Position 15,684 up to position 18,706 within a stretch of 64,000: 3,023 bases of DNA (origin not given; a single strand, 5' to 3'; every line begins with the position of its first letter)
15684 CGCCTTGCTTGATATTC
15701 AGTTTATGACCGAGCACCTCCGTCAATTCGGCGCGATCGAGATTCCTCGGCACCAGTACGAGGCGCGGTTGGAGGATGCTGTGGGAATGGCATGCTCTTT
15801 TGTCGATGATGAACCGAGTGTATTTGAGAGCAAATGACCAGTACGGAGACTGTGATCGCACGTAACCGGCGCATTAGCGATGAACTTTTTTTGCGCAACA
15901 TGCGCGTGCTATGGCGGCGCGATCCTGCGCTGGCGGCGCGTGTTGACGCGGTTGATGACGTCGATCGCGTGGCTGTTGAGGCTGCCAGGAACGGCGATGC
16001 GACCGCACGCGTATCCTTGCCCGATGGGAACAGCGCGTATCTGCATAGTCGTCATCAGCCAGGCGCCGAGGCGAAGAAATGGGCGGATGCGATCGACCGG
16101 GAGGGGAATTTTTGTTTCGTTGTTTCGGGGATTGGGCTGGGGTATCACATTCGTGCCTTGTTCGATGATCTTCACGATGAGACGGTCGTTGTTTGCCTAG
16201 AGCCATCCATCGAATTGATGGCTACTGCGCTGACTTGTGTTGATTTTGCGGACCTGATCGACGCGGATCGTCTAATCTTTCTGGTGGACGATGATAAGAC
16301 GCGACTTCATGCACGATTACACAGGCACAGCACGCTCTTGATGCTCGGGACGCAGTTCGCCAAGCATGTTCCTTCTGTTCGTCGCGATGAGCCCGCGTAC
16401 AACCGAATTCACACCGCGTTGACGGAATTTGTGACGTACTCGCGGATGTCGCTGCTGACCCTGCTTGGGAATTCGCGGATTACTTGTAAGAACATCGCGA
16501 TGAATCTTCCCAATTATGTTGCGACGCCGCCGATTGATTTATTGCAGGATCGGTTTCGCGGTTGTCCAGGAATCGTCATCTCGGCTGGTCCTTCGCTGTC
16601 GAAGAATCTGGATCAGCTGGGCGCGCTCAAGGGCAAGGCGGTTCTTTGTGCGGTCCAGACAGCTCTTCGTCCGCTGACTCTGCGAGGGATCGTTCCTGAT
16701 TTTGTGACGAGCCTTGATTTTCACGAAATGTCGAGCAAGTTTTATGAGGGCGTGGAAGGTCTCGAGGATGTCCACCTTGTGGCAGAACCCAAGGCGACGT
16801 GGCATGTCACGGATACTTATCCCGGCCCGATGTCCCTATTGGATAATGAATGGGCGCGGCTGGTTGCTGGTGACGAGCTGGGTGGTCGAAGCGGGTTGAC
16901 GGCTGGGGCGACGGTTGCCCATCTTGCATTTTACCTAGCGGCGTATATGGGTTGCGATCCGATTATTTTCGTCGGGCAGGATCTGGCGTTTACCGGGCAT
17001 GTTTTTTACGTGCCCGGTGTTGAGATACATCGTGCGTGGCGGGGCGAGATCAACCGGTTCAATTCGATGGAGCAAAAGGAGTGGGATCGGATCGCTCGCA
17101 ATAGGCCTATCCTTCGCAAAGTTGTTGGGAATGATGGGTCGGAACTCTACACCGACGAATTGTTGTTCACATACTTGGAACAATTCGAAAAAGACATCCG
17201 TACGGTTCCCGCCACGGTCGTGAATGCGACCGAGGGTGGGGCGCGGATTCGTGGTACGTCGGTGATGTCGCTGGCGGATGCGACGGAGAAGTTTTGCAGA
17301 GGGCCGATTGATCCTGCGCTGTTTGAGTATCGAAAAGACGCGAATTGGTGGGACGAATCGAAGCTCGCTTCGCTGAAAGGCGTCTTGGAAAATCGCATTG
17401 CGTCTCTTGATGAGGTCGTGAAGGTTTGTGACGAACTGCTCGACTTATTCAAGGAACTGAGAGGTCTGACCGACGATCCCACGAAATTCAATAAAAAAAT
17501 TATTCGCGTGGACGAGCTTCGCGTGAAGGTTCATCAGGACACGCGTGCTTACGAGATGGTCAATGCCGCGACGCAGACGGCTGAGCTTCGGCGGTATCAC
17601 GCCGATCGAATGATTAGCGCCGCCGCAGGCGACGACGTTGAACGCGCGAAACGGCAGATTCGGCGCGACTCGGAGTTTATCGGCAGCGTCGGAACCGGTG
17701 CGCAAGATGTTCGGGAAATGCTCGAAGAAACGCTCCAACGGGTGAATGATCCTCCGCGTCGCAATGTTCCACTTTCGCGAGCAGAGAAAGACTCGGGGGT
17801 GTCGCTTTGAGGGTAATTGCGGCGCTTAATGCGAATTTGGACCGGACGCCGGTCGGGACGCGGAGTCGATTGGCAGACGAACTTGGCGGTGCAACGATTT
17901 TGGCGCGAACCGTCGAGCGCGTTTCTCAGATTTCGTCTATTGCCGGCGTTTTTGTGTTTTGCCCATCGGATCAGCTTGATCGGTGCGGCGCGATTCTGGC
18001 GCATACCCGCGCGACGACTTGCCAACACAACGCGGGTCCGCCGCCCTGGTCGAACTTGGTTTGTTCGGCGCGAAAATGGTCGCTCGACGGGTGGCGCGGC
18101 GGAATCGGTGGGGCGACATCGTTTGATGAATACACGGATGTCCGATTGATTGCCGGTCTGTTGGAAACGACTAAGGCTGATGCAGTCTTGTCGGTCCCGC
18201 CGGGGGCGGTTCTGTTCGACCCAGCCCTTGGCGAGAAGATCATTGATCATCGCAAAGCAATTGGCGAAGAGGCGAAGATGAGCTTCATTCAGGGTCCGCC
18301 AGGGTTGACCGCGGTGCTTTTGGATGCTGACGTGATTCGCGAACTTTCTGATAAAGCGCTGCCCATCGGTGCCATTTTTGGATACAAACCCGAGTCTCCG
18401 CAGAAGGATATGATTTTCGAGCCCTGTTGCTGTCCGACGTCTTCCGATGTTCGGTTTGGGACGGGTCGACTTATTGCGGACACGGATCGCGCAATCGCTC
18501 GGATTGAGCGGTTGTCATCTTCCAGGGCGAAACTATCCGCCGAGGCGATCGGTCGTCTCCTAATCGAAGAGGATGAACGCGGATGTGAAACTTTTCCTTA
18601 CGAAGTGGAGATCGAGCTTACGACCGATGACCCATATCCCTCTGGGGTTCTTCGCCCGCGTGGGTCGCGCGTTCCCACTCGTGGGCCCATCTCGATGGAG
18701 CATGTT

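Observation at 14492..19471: Translationally coupled operon: (HAD)-aat-Maf-like DUF115-cytidylyltransferase/SPASM fusion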

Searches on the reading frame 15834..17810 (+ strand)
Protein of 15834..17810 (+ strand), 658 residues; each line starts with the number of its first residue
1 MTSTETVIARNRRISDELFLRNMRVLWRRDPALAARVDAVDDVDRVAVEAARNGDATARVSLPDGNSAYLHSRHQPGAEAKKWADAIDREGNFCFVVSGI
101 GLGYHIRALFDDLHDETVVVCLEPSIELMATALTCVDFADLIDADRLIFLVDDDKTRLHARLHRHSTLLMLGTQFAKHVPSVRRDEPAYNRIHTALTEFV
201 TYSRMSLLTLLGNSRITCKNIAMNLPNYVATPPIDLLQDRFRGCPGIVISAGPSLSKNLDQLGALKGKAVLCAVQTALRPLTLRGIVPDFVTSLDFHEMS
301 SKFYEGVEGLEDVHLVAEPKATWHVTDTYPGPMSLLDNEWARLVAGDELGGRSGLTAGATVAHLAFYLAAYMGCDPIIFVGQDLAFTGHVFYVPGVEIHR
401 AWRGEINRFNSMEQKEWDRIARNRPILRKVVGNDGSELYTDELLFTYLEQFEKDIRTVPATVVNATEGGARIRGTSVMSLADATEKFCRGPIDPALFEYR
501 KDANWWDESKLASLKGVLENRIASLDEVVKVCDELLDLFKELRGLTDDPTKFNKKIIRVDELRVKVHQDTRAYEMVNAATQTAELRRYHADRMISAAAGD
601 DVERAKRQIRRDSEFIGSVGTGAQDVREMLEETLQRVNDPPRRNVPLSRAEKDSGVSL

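Call 5: search_protein_families(library=pfam, proteins=[window:15834-17810:+], max_evalue=0.01)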
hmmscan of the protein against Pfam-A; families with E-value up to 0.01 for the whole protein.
window:15834-17810:+ (658 aa): 2 families
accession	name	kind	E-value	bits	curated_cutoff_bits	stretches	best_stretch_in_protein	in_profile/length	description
PF01973.23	MptE-like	-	6.4e-37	127.4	34.6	1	219-387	1-169/171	6-hydroxymethylpterin diphosphokinase MptE-like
PF20157.4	Maf_flag10_N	-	5.6e-06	26.4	23.5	1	95-165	115-189/228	Glycosyltransferase Maf N-terminal domain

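Call 6: search_protein_families(library=ncbifam, proteins=[window:15834-17810:+], max_evalue=0.01)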
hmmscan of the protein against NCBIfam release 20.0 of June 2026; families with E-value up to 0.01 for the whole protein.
window:15834-17810:+ (658 aa): 2 families
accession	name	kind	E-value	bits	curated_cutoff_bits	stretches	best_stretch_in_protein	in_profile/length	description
NF050051.1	FlagModPseD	domain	4.1e-29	101.7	670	1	98-633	78-618/640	flagellin modification protein PseD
NF049934.1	adjac_Cas3_IG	equivalog_domain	0.006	16.2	65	0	506-640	34-156/299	type I-G CRISPR-associated protein, Cas3-extension family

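Call 23: search_solved_structures(query=window:15834-17810:+, max_evalue=0.01)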
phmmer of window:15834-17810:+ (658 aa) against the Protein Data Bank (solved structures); distinct sequences matched with E-value up to 0.01: 1.
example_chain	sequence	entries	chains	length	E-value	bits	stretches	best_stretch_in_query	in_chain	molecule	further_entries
5mu5_A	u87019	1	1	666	0.00012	23.7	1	88-294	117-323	Uncharacterized protein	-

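Call 33: find_homologous_proteins(query=window:15834-17810:+, max_evalue=0.001)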
Query window:15834-17810:+ (658 aa): 5078 proteins with E <= 0.001 among 8000 candidates; the best 120 are listed.
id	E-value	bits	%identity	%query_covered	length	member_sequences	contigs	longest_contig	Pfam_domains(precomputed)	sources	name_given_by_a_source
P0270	0.0e+0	1498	100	100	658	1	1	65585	PF01973.24,PF20157.5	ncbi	-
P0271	0.0e+0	1273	83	100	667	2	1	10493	PF01973.24,PF20157.5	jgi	-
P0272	0.0e+0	1240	83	99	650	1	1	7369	PF01973.24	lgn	-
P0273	0.0e+0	1176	80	97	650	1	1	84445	PF01973.24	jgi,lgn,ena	-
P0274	0.0e+0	1061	73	96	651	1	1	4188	PF01973.24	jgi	-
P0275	1.1e-288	977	68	95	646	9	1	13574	PF01973.24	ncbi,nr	ncbi:MAG: motility associated factor glycosyltransferase family protein [Planctomycetes bacterium]|n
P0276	1.4e-286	970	68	95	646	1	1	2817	PF01973.24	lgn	-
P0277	3.4e-283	959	67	95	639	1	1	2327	PF01973.24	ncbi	-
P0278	1.9e-282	956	66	96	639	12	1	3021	PF01973.24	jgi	jgi:hypothetical protein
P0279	1.0e-280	951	66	97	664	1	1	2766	PF01973.24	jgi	-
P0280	6.5e-280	948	67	95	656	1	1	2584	PF01973.24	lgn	-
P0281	1.5e-279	947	65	96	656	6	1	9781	PF01973.24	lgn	-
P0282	7.2e-278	941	66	96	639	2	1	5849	PF01973.24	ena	-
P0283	9.9e-278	941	65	96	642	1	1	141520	PF01973.24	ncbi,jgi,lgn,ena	-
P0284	2.7e-277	939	65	95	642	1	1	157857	PF01973.24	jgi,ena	-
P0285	1.9e-274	930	66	94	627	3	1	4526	PF01973.24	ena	-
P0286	2.2e-274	930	65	95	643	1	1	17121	PF01973.24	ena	-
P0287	5.7e-274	928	65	95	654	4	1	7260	PF01973.24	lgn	-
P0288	8.4e-274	928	65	95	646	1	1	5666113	PF01973.24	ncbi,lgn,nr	ncbi:MAG: motility associated factor glycosyltransferase family protein [Phycisphaerales bacterium]|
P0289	1.2e-273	927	66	95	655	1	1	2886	PF01973.24,PF20157.5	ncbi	-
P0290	3.8e-273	926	65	95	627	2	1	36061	PF01973.24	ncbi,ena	-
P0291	5.1e-273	925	64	95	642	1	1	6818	PF01973.24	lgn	-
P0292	1.6e-271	920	64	96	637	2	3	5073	PF01973.24,PF20157.5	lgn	-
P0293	2.2e-271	920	65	96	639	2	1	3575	PF01973.24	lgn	-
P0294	5.9e-271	918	66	95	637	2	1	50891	PF01973.24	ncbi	-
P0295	1.4e-270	917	65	94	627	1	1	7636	PF01973.24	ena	-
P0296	1.5e-270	917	64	95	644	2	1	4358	PF01973.24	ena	-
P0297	1.5e-270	917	64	94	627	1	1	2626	PF01973.24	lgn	-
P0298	2.0e-270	917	64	95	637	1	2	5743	PF01973.24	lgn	-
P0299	6.9e-270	915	64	95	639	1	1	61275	PF01973.24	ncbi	-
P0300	9.6e-270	914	63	98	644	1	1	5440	PF01973.24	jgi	-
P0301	3.1e-269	913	63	95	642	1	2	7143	PF01973.24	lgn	-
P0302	7.0e-269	912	64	95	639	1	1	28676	PF01973.24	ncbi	-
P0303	9.2e-269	911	64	95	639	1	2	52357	PF01973.24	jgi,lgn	-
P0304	1.5e-268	910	64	95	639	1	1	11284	PF01973.24,PF20157.5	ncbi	-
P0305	1.8e-268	910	64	95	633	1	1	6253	PF01973.24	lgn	-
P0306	1.9e-268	910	63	98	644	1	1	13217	PF01973.24,PF20157.5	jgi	-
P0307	2.0e-268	910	63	96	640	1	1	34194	PF01973.24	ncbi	-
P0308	2.3e-268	910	63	95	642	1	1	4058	PF01973.24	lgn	-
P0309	6.0e-268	908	62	96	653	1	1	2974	PF01973.24,PF20157.5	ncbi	-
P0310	6.1e-268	908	63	95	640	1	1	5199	PF01973.24,PF20157.5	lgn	-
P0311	6.7e-268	908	63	97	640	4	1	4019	PF01973.24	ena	-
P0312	2.3e-267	907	63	96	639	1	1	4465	PF01973.24,PF20157.5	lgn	-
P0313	2.5e-267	906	63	95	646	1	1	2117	PF01973.24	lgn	-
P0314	5.6e-267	905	63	95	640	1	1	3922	PF01973.24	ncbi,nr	ncbi:MAG: DUF115 domain-containing protein [Planctomycetota bacterium]|nr:MAG: DUF115 domain-contain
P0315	3.3e-266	903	63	95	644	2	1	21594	PF01973.24,PF20157.5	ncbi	-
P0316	3.5e-266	903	63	95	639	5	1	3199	PF01973.24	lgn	-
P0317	3.6e-266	903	64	95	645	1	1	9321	PF01973.24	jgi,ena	-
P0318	3.8e-266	903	64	95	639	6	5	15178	PF01973.24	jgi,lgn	jgi:hypothetical protein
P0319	3.9e-266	902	63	95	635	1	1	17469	PF01973.24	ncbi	-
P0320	4.3e-266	902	64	95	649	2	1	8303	PF01973.24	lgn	-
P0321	4.9e-266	902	63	95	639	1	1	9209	PF01973.24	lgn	-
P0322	5.1e-266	902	63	95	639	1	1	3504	PF01973.24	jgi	jgi:hypothetical protein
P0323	6.2e-266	902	64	95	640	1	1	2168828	PF01973.24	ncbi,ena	-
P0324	6.6e-266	902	62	97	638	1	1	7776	PF01973.24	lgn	-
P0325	9.1e-266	901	63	95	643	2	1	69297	PF01973.24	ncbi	-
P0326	1.6e-265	900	63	95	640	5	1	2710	PF01973.24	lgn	-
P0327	3.6e-265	899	63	97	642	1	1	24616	PF01973.24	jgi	-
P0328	1.3e-264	897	63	95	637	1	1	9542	PF01973.24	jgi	-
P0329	2.1e-264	897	64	94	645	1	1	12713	PF01973.24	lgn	-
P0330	2.7e-264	896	62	97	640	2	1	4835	PF01973.24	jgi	jgi:hypothetical protein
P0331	3.3e-264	896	63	95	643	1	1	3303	PF01973.24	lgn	-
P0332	4.8e-264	896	64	93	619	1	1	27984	PF01973.24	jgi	jgi:hypothetical protein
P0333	8.0e-264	895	63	95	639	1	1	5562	PF01973.24,PF20157.5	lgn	-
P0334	1.7e-263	894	63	95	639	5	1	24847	PF01973.24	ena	-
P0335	1.8e-263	894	63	95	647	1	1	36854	PF01973.24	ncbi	-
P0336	2.4e-263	893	62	96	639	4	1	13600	PF01973.24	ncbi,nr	ncbi:MAG: DUF115 domain-containing protein [Planctomycetes bacterium]|nr:DUF115 domain-containing pr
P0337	2.6e-263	893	63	95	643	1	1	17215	PF01973.24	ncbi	-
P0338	3.1e-263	893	63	94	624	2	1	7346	PF01973.24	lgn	-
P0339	4.0e-263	893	62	97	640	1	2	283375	PF01973.24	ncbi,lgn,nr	ncbi:MAG: motility associated factor glycosyltransferase family protein [Phycisphaerae bacterium]|nr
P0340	4.8e-263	892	62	95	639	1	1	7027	PF01973.24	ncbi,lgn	ncbi:MAG: 6-hydroxymethylpterin diphosphokinase MptE-like protein [Phycisphaerae bacterium]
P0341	5.3e-263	892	63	95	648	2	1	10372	PF01973.24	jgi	jgi:hypothetical protein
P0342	6.6e-263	892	61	100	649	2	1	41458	PF01973.24,PF20157.5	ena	-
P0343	8.3e-263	891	62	95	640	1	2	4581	PF01973.24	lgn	-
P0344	1.2e-262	891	64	94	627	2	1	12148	PF01973.24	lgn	-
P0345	1.5e-262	891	62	95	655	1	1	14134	PF01973.24,PF20157.5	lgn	-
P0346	1.8e-262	890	64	94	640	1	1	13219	PF01973.24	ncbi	-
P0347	3.2e-262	890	62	95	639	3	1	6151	PF01973.24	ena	-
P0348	3.8e-262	889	64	95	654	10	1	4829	PF01973.24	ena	-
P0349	4.3e-262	889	63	95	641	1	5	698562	PF01973.24,PF20157.5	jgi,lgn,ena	-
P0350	4.6e-262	889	63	95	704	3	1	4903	PF01973.24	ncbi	-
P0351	1.4e-261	887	62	94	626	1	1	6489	PF01973.24,PF20157.5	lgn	-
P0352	1.5e-261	887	61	96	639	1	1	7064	PF01973.24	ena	-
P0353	2.9e-261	886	62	97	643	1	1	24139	PF01973.24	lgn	-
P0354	4.6e-261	886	63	95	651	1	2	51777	PF01973.24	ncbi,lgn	-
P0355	7.4e-261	885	63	94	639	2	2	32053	PF01973.24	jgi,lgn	-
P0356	9.4e-261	885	63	95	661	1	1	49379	PF01973.24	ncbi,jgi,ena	-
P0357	1.0e-260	885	62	94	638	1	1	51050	PF01973.24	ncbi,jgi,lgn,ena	-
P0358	1.1e-260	884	62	95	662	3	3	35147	PF01973.24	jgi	-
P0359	1.4e-260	884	63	95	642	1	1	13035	PF01973.24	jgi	-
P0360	3.7e-260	883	63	95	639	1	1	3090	PF01973.24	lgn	-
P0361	4.6e-260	882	63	95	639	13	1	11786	PF01973.24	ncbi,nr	ncbi:MAG: motility associated factor glycosyltransferase family protein [Planctomycetes bacterium]|n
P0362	5.0e-260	882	62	95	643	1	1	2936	PF01973.24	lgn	-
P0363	5.3e-260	882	61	96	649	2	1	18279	PF01973.24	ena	-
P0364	7.3e-260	882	61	97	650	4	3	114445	PF01973.24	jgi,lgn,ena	-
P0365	7.3e-260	882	63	95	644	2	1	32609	PF01973.24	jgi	-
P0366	1.9e-259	880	61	96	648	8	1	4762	PF01973.24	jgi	jgi:hypothetical protein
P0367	2.1e-259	880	62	94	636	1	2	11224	PF01973.24,PF20157.5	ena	-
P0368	2.2e-259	880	62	95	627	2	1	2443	PF01973.24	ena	-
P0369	1.3e-258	878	62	96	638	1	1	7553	PF01973.24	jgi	-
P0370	1.4e-258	878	64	92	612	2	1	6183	PF01973.24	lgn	-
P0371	2.4e-258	877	62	95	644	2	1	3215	PF01973.24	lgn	-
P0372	2.5e-258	877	62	96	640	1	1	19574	PF01973.24,PF20157.5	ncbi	-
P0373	2.6e-258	877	61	95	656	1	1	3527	PF01973.24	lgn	-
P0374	4.0e-258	876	63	95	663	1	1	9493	PF01973.24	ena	-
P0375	4.3e-258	876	62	95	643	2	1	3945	PF01973.24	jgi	-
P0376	1.7e-257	874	63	92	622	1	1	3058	PF01973.24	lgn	-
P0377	2.0e-257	874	61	95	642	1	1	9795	PF01973.24,PF20157.5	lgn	-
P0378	5.8e-257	872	61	95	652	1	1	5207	PF01973.24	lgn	-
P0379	1.1e-256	871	62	96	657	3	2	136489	PF01973.24,PF20157.5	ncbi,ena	ncbi:MAG: 6-hydroxymethylpterin diphosphokinase MptE-like protein [Planctomycetota bacterium]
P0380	2.0e-256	870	62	95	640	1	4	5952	PF01973.24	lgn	-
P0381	2.0e-256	870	60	97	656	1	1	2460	PF01973.24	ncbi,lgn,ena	-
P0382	3.1e-256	870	61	97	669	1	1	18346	PF01973.24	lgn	-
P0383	3.4e-256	870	62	96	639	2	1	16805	PF01973.24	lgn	-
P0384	4.9e-256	869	60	95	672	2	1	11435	PF01973.24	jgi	jgi:hypothetical protein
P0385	1.2e-255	868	60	94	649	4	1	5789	PF01973.24,PF20157.5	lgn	-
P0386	2.0e-255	867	62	94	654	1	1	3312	PF01973.24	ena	-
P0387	5.0e-255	866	63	94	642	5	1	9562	PF01973.24,PF20157.5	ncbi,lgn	-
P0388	7.9e-255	865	61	96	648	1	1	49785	PF01973.24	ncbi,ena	ncbi:MAG: 6-hydroxymethylpterin diphosphokinase MptE-like protein [Planctomycetota bacterium]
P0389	1.0e-254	865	64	89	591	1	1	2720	PF01973.24,PF20157.5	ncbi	-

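Call 68: predict_structure(alignment_id=A3)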
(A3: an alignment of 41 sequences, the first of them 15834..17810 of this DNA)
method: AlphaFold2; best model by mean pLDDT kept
length: 658 residues; sequences in the alignment: 41
mean_pLDDT: 84.8   pTM: 0.74
mean pLDDT of the five models: 84.8, 84.2, 83.7, 82.2, 81.4
residues with pLDDT >= 90: 361; 70-90: 212; 50-70: 39; < 50: 46
segments of 3 or more residues with pLDDT < 50: 1-12, 388-412, 650-658
pLDDT, mean of each block of 10 residues (from residue 1): 38 73 97 96 91 91 93 92 91 93 95 89 97 96 96 87 85 91 93 88 72 85 95 91 97 86 94 94 94 85 89 93 90 92 92 81 94 97 65 35 33 53 65 82 78 91 90 93 95 92 83 96 94 94 89 89 76 86 78 77 86 89 94 94 61 40
secondary structure, 60 per line:
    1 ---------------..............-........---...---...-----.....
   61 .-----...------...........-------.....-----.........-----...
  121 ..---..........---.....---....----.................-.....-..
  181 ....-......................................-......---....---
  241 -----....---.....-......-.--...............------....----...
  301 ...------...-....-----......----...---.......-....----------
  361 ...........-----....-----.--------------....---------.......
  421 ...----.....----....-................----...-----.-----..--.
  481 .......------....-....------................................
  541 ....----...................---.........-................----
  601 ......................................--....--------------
elements in order: H16-29 H31-38 E48-50 E56-61 E67-69 H76-86 E94-98 H104-112 E118-122 H126-135 H139-143 E147-150 H155-171 E173-177 H179-184 H186-223 H225-230 H234-237 E246-249 H253-257 H259-264 E269-274 H275-283 E290-293 H298-303 E314-317 H323-328 E333-335 H339-345 H347-350 H361-371 E377-380 H401-404 H414-423 E428-432 E437-440 H442-457 E462-464 H480-487 H494-497 H499-502 H509-544 H549-567 H571-579 H581-596 H601-638 H641-644

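Call 73: fold_search(model_id=the predicted structure, library=pdb)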
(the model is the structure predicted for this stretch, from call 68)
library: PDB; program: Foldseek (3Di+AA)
matches with E <= 10: 1175; with E <= 0.001: 5
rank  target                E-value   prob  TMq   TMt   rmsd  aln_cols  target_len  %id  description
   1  5mu5                  6.7e-21  1.00  0.54  0.56   9.0       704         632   15  Structure of MAf glycosyltransferase from Magnetospirillum magneticum AMB-1 (released 2017-11-15)
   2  8sd5_C                1.0e-04  1.00  0.21  0.57   5.4       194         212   20  Crystal structure of HPPK from Methanocaldococcus jannaschii (released 2024-07-03)
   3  8sd5_B                1.9e-04  1.00  0.21  0.55   4.9       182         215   20  Crystal structure of HPPK from Methanocaldococcus jannaschii (released 2024-07-03)
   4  8sbu_A                2.7e-04  1.00  0.21  0.23  15.7       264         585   17  Crystal structure of MBP fusion with HPPK from Methanocaldococcus jannaschii (released 2024-07-03)
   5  8sbu_B                4.9e-04  1.00  0.22  0.24  14.5       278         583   16  Crystal structure of MBP fusion with HPPK from Methanocaldococcus jannaschii (released 2024-07-03)
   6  9hmz_A                1.3e-03  0.99  0.17  0.31  14.3       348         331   13  Structure of Corynebacterium glutamicum SteA, a cell division regulator (released 2025-07-30)
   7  9hmy                  1.5e-03  0.99  0.17  0.31  13.8       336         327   13  Structure of Mycobacterium tuberculosis SteA (Rv1697), a cell division regulator (released 2025-07-30)
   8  8sd5_A                2.0e-03  1.00  0.20  0.54   4.7       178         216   20  Crystal structure of HPPK from Methanocaldococcus jannaschii (released 2024-07-03)
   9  9hmz_D                2.7e-03  0.98  0.17  0.32  15.7       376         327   12  Structure of Corynebacterium glutamicum SteA, a cell division regulator (released 2025-07-30)
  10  9hmz_G                7.7e-03  1.00  0.17  0.30   8.1       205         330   16  Structure of Corynebacterium glutamicum SteA, a cell division regulator (released 2025-07-30)
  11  9d30_B                3.8e-02  0.18  0.11  0.07  23.6       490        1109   10  Cryo-EM structure of mycocerosic acid synthase with a single DH-ACP crosslink using C16 alpha-bromoamide. Complex C (released 2025-08-13)
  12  3dr5                  4.4e-02  0.92  0.10  0.28  11.2       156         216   15  Crystal structure of the Q8NRD3_CORGL protein from Corynebacterium glutamicum. Northeast Structural Genomics Consortium  (released 2008-09-09)
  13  1v8z_B                6.9e-02  0.15  0.11  0.18  25.3       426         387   11  X-ray crystal structure of the Tryptophan Synthase b2 Subunit from Hyperthermophile, Pyrococcus furiosus (released 2005-02-22)
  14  6k0k_A                6.9e-02  0.11  0.09  0.11  19.3       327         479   12  Crystal structure of Escherichia coli pyruvate kinase II (released 2020-05-13)
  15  5tcf_D                7.3e-02  0.15  0.11  0.17  25.1       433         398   11  Crystal structure of tryptophan synthase from M. tuberculosis - ligand-free form (released 2017-05-31)
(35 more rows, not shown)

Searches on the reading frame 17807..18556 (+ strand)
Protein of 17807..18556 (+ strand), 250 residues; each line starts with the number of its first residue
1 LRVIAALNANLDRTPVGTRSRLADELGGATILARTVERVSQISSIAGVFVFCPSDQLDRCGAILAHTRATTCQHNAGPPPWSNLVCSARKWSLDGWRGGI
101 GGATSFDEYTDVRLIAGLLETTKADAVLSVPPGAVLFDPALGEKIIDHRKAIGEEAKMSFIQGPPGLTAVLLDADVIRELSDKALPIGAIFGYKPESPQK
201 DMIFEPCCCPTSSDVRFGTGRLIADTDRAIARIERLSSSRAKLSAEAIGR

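Call 74: search_protein_families(library=pfam, proteins=[window:17807-18556:+], max_evalue=10)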
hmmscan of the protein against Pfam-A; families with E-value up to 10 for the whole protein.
window:17807-18556:+ (250 aa): 1 family
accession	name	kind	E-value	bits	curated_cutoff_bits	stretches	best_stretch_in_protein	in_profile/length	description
PF13747.11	DUF4164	-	0.16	12.9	27.2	1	19-40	48-69/89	Domain of unknown function (DUF4164)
